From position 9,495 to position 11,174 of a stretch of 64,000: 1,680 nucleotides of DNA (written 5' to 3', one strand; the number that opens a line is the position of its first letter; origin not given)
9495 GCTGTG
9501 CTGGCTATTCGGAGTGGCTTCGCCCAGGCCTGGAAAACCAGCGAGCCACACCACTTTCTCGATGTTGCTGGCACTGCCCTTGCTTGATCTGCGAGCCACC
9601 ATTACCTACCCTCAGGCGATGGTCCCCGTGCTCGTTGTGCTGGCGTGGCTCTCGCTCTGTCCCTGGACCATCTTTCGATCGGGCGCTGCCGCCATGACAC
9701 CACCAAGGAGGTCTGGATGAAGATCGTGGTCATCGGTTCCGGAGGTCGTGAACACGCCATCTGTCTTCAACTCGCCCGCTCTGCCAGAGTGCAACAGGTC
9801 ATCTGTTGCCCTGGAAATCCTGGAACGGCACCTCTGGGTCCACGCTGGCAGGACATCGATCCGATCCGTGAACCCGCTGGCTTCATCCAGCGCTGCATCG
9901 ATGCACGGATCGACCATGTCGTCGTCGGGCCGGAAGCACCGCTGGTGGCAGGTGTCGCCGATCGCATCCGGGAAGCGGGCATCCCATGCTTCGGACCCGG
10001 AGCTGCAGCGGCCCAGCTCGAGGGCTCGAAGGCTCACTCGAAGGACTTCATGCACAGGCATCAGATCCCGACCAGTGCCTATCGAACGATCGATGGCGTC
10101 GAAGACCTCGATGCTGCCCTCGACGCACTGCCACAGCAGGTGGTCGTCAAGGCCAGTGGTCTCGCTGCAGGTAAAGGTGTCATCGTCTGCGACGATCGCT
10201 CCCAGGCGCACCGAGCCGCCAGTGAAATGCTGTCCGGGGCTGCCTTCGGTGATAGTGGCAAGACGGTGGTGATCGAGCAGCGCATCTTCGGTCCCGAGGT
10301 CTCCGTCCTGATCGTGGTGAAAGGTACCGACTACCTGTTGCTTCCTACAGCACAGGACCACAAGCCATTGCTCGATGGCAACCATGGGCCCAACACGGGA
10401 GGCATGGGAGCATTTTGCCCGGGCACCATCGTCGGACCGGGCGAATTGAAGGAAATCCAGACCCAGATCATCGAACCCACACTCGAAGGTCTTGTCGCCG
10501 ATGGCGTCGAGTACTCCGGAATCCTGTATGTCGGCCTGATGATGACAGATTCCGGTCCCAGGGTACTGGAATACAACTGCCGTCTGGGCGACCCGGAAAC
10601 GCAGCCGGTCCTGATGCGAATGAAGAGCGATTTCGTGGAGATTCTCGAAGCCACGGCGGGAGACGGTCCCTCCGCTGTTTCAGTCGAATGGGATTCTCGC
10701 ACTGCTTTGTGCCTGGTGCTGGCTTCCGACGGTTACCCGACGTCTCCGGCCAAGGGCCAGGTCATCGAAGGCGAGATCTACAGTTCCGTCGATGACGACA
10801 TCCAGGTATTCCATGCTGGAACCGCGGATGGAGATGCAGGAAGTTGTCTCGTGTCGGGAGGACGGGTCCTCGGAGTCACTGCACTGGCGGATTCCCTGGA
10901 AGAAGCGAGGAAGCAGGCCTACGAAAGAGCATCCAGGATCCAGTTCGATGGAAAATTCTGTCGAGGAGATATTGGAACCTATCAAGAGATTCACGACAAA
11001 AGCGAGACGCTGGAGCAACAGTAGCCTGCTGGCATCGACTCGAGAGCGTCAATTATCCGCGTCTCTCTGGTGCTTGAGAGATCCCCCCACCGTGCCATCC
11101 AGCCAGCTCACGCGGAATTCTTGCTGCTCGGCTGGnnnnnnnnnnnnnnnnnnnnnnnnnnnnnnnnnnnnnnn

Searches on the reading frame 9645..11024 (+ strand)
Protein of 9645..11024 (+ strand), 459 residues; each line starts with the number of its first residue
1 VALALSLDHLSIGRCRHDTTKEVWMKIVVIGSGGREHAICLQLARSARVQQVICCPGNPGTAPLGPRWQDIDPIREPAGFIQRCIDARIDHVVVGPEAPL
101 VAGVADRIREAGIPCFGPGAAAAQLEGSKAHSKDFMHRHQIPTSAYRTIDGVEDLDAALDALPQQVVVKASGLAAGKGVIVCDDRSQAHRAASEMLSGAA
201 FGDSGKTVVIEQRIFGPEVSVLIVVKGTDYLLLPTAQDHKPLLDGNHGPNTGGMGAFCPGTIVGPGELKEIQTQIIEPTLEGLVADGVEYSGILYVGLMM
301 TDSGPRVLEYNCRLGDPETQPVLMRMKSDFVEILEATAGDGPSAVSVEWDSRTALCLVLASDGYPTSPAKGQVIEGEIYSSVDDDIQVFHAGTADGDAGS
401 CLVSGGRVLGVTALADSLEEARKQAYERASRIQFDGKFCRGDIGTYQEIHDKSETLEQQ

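Call 58: search_protein_families(library=pfam, proteins=[window:9645-11024:+], max_evalue=0.00001)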
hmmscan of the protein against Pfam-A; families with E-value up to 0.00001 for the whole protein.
window:9645-11024:+ (459 aa): 4 families
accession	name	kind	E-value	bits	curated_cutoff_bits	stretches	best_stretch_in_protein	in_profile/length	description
PF01071.24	GARS_A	-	5.7e-69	232.3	27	1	127-319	1-194/194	Phosphoribosylglycinamide synthetase, ATP-grasp (A) domain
PF02844.21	GARS_N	-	2.6e-32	112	29.5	1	25-126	1-100/100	Phosphoribosylglycinamide synthetase, N domain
PF02843.22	GARS_C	-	3e-29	101.6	34.8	1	354-445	1-91/92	Phosphoribosylglycinamide synthetase, C domain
PF02222.28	ATP-grasp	-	7.5e-08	32.7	27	1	135-226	2-89/179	ATP-grasp domain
